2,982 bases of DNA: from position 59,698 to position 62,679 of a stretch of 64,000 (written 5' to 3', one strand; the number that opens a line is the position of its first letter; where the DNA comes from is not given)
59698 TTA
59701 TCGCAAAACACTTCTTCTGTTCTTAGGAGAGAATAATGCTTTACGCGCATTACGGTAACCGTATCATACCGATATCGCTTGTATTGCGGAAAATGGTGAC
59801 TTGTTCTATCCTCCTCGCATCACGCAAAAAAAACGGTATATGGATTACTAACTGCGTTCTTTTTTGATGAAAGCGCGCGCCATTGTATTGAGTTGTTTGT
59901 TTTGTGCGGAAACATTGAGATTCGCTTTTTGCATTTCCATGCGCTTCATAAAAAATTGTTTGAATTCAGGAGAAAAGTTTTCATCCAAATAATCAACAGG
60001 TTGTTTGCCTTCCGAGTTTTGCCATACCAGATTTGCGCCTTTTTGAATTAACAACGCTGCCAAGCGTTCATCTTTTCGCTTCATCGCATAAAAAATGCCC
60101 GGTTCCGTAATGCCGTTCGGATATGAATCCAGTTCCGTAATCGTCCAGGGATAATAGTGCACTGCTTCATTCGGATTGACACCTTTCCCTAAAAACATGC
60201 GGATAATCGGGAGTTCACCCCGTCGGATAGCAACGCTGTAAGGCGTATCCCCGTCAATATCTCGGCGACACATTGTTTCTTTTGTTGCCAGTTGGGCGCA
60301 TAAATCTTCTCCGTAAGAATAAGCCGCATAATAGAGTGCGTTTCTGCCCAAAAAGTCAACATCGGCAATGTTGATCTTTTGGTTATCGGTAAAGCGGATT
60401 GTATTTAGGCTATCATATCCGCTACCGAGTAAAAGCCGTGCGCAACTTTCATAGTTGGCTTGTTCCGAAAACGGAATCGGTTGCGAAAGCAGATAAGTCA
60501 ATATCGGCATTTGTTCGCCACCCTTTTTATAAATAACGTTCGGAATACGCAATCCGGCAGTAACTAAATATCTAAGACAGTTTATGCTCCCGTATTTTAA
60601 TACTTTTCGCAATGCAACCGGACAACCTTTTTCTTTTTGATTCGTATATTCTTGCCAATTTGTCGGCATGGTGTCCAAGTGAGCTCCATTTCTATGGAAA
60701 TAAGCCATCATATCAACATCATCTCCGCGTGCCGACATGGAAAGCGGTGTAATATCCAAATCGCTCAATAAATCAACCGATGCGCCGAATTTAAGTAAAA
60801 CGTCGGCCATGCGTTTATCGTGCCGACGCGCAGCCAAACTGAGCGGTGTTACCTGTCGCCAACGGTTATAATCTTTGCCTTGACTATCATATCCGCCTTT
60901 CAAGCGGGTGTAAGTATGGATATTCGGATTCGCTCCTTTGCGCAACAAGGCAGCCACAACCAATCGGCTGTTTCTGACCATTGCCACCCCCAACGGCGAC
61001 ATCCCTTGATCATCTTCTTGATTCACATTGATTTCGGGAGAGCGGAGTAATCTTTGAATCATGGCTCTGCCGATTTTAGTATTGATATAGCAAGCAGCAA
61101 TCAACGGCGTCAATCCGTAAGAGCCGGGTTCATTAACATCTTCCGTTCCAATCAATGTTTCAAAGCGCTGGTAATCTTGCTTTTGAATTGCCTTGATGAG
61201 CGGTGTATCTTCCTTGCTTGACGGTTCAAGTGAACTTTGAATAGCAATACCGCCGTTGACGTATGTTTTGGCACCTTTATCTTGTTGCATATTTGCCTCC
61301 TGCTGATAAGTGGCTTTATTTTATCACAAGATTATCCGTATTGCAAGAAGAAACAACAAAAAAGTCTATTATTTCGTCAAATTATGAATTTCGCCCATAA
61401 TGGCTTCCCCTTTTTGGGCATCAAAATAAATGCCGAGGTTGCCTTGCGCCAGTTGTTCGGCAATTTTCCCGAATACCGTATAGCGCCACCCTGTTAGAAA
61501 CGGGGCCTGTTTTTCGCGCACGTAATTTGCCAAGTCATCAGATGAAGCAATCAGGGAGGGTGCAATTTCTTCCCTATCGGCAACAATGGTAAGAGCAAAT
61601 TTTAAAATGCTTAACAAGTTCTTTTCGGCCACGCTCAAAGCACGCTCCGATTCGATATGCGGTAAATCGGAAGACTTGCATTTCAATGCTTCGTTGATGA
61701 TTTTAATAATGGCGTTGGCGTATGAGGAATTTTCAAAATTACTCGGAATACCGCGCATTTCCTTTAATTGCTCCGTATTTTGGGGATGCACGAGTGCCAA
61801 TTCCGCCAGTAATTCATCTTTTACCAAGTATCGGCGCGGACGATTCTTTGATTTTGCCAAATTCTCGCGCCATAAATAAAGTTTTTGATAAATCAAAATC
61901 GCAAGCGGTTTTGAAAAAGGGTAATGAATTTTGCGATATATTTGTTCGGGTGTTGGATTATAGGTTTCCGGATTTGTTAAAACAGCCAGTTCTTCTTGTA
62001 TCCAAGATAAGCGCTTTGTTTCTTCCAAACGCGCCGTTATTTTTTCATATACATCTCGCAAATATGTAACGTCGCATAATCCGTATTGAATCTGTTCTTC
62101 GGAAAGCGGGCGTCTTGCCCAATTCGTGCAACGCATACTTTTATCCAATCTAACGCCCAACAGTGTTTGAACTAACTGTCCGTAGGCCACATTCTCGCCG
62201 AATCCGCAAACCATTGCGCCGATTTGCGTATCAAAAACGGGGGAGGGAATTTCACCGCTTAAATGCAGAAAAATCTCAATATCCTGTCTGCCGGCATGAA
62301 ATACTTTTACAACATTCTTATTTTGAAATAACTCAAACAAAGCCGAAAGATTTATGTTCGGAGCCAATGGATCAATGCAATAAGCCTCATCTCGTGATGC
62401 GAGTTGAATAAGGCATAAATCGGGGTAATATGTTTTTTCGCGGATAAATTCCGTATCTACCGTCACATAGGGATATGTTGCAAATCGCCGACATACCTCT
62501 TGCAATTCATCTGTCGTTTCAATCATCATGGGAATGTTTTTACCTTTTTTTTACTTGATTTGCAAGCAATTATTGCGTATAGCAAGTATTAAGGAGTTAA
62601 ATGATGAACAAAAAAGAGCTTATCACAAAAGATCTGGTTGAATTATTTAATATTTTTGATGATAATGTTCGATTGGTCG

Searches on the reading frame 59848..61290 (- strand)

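Call 39: search_protein_families(library=ncbifam, proteins=[window:59848-61290:-], max_evalue=0.00001)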
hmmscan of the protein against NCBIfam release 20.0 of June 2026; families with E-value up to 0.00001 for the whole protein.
window:59848-61290:- (480 aa): 4 families
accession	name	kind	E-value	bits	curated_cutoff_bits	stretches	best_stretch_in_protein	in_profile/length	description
NF043029.1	T4SS_AnkY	equivalog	3.8e-13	48.7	600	0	147-212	459-524/543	Dot/Icm T4SS effector AnkY/LegA9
NF043023.1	T4SS_AnkH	equivalog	3.8e-12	45.7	600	1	33-128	5-97/467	Dot/Icm T4SS effector AnkH/LegA3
NF043022.1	T4SS_AnkG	equivalog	9.3e-11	41.1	500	1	23-126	326-433/455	Dot/Icm T4SS effector AnkG/AnkZ/LegA7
NF043028.1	T4SS_AnkX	equivalog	7.8e-07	27.6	1400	0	8-121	565-677/938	Dot/Icm T4SS effector AnkN/AnkX/LegA8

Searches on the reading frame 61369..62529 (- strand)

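Call 39: search_protein_families(library=ncbifam, proteins=[window:61369-62529:-], max_evalue=0.00001)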
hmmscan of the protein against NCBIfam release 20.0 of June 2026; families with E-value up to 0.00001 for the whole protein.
window:61369-62529:- (386 aa): 6 families
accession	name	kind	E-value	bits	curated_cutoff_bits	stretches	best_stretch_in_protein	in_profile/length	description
TIGR01388.1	rnd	equivalog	3.2e-109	365.5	298.95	1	2-355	1-354/363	ribonuclease D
NF008089.0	PRK10829.1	equivalog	1.5e-55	188.8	516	1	2-357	5-366/375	ribonuclease D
NF011540.0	PRK14975.1-4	equivalog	7.7e-20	70.9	601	1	3-172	6-168/576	bifunctional 3'-5' exonuclease/DNA polymerase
NF011539.0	PRK14975.1-3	equivalog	6.5e-15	54.4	640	1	2-172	49-224/628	bifunctional 3'-5' exonuclease/DNA polymerase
TIGR01389.1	recQ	equivalog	2.1e-06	26.5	640.2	1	155-280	469-590/591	DNA helicase RecQ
NF004397.1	PRK05755.1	equivalog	3.1e-06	26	720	1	4-180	301-489/889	DNA polymerase I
